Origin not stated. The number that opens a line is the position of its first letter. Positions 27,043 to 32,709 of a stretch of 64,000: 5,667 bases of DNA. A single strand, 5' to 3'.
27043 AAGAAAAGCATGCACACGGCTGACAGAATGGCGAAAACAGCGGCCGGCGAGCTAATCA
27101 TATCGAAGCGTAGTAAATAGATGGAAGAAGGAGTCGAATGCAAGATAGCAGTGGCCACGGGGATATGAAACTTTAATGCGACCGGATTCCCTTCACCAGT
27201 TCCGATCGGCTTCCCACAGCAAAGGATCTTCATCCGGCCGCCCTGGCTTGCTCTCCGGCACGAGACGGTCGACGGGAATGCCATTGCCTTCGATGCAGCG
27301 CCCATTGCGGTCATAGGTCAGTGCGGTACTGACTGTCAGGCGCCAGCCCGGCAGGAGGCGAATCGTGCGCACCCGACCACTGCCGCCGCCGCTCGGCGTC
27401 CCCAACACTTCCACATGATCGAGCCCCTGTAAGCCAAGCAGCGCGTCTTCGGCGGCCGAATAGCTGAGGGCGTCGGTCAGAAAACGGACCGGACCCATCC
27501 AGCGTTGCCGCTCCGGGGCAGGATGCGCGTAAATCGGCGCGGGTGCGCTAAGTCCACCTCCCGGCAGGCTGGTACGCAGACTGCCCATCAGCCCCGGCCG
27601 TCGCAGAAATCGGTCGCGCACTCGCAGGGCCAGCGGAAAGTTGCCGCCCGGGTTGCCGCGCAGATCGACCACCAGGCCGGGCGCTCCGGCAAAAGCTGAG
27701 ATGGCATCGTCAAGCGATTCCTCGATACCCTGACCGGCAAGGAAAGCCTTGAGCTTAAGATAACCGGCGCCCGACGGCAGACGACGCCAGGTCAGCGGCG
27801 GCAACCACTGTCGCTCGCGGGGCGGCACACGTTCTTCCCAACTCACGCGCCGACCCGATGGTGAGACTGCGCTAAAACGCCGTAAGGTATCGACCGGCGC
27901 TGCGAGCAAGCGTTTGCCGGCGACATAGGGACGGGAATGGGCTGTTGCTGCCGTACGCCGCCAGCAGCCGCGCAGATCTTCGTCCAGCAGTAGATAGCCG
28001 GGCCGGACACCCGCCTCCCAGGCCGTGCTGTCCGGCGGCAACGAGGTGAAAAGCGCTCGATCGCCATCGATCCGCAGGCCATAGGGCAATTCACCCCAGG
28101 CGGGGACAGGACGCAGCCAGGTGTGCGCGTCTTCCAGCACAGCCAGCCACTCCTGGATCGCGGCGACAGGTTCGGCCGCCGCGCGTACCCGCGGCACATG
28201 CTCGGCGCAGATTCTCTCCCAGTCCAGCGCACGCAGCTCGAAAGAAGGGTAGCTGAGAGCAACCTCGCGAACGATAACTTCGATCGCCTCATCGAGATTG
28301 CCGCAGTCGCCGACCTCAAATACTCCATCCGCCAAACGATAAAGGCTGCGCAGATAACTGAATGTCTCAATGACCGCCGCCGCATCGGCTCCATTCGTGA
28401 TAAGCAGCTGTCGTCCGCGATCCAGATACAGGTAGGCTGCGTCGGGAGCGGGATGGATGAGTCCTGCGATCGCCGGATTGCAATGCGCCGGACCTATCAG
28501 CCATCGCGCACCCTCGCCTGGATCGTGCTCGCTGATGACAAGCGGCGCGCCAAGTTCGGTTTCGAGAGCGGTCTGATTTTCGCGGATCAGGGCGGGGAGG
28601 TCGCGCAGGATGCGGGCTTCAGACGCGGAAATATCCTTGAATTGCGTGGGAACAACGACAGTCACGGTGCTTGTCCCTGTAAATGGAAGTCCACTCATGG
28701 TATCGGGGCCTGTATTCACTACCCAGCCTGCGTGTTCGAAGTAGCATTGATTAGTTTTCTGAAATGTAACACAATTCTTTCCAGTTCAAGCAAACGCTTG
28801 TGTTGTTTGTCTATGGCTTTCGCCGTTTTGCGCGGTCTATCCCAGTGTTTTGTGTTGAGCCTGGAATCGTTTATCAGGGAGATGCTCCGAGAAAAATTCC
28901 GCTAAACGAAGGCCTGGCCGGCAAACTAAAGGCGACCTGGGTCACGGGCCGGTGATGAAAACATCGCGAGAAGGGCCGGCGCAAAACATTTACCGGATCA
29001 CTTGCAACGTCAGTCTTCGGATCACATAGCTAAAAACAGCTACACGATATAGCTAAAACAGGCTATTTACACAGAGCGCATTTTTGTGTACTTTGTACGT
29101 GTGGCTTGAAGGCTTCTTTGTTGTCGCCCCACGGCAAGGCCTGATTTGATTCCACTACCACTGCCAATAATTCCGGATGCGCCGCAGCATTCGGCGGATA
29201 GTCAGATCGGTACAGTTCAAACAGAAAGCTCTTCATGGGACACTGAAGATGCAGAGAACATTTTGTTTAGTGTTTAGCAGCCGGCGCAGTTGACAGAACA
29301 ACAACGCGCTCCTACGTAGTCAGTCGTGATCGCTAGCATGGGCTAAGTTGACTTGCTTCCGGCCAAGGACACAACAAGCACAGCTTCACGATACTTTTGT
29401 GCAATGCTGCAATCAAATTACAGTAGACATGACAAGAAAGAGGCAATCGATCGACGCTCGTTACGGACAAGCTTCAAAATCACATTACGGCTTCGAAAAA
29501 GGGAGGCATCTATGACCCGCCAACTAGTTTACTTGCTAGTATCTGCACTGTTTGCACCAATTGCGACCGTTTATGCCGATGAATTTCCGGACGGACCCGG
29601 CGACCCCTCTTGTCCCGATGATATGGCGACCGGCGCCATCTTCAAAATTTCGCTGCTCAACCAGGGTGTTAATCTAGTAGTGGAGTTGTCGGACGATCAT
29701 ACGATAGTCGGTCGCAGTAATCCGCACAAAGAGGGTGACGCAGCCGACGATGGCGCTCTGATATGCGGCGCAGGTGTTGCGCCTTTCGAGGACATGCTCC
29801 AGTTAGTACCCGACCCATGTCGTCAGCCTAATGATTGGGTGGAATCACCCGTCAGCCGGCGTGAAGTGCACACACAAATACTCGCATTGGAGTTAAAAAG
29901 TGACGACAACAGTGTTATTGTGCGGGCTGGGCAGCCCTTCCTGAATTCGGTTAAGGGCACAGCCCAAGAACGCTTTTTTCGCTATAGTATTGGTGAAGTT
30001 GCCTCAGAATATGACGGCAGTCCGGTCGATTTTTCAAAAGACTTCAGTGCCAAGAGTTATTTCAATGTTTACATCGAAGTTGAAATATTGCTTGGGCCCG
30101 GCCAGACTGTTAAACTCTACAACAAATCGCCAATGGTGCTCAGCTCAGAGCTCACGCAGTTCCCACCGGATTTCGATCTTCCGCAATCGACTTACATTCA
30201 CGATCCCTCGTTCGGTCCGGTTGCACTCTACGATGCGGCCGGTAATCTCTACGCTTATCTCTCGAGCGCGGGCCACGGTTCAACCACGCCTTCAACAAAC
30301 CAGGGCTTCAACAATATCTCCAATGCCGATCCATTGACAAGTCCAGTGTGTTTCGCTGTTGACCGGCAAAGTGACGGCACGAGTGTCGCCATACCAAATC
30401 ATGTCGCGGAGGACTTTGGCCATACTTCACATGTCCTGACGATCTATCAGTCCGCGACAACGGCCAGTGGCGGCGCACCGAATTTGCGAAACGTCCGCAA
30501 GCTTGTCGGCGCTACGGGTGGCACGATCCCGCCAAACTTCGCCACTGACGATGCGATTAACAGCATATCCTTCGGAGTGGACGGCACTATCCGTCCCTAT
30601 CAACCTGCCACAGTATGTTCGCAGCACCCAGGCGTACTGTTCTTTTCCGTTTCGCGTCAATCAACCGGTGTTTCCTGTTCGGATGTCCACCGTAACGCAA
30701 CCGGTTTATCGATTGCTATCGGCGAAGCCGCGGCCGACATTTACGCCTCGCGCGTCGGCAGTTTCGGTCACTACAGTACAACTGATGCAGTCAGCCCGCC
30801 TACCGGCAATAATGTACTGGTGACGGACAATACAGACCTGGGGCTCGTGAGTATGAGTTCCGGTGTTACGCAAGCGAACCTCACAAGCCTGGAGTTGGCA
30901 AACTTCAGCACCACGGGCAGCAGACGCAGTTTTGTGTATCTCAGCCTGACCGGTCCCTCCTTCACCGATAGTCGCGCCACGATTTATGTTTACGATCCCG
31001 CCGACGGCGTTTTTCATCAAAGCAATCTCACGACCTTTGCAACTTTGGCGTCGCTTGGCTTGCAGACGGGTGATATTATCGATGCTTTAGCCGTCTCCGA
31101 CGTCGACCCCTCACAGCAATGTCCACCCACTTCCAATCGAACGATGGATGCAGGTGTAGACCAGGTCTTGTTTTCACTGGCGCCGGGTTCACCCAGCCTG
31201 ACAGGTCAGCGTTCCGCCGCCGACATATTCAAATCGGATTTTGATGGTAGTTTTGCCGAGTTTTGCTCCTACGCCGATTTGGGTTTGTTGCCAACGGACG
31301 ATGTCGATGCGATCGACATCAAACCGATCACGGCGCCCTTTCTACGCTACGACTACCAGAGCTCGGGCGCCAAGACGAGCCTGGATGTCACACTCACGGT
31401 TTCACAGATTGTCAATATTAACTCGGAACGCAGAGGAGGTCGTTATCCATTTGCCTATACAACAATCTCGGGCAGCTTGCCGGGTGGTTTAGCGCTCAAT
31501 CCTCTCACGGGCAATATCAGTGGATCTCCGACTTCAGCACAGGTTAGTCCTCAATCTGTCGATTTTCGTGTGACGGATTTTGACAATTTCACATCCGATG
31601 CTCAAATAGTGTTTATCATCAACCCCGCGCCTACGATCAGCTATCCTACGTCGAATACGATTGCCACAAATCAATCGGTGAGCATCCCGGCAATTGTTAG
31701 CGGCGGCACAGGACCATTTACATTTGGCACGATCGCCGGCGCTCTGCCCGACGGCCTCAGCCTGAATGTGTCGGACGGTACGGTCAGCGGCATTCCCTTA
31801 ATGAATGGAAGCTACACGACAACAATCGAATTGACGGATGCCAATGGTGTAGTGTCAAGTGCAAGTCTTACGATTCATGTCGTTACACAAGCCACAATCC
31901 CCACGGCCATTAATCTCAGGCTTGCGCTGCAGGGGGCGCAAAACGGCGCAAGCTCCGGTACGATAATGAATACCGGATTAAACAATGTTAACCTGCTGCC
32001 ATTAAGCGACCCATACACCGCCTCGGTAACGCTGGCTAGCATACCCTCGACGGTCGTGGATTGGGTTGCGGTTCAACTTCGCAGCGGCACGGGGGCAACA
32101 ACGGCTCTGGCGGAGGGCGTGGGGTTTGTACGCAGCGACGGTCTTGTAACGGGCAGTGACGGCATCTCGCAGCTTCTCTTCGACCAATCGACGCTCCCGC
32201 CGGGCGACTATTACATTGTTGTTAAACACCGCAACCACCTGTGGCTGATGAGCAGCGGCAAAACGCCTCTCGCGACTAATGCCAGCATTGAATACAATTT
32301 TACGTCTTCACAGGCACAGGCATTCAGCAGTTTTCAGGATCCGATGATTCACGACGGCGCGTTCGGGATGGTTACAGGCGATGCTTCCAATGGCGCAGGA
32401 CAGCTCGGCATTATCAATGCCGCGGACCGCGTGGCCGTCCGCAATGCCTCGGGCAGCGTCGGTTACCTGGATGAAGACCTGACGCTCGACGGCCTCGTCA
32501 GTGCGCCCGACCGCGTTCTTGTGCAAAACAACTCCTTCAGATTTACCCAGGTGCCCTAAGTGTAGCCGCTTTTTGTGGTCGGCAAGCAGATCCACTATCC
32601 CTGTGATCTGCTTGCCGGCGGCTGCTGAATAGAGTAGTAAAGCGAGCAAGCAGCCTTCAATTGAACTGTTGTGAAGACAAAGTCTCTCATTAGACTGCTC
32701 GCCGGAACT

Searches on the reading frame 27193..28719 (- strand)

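Call 76: search_protein_families(library=pfam, proteins=[window:27193-28719:-], max_evalue=0.0001)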
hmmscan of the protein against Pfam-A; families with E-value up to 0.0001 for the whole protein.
window:27193-28719:- (508 aa): 1 family
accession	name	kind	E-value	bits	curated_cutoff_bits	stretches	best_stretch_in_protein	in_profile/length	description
PF03572.23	Peptidase_S41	-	2.5e-23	82.9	24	1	318-484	2-162/165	Peptidase family S41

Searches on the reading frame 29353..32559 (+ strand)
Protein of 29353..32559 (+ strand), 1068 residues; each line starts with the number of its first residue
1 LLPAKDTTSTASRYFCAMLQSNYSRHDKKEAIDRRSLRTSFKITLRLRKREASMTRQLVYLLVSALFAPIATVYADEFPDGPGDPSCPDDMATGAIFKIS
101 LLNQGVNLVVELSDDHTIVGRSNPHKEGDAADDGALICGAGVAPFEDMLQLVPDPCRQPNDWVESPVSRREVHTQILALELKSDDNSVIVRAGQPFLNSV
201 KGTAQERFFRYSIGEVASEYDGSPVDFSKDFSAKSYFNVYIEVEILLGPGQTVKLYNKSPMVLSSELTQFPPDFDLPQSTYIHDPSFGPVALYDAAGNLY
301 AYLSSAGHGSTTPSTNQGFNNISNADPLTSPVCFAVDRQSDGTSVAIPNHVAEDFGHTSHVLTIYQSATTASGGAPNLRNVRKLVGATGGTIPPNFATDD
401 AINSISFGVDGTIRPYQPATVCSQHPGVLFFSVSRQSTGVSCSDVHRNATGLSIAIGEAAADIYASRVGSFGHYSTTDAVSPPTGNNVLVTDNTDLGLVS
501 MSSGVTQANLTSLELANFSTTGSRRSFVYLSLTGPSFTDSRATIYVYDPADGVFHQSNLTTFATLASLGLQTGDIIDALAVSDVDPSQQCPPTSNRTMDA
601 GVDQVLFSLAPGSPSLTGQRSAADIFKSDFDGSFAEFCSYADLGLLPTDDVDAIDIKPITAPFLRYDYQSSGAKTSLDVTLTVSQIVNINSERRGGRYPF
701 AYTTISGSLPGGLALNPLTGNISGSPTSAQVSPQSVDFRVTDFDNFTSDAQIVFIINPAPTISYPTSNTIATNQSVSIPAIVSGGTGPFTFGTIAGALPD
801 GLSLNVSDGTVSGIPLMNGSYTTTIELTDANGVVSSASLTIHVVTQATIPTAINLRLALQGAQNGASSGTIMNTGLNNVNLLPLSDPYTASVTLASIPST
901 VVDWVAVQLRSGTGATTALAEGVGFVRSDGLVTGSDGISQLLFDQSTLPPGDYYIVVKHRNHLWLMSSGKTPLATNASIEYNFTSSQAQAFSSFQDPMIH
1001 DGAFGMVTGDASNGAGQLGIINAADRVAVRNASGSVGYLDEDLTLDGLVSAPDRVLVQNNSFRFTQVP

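Call 76: search_protein_families(library=pfam, proteins=[window:29353-32559:+], max_evalue=0.0001)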
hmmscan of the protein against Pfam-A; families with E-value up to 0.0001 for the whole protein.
window:29353-32559:+ (1068 aa): 1 family
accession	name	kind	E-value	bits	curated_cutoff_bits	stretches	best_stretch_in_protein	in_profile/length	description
PF05345.18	He_PIG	-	2.1e-18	67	24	2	760-843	2-95/96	Putative Ig domain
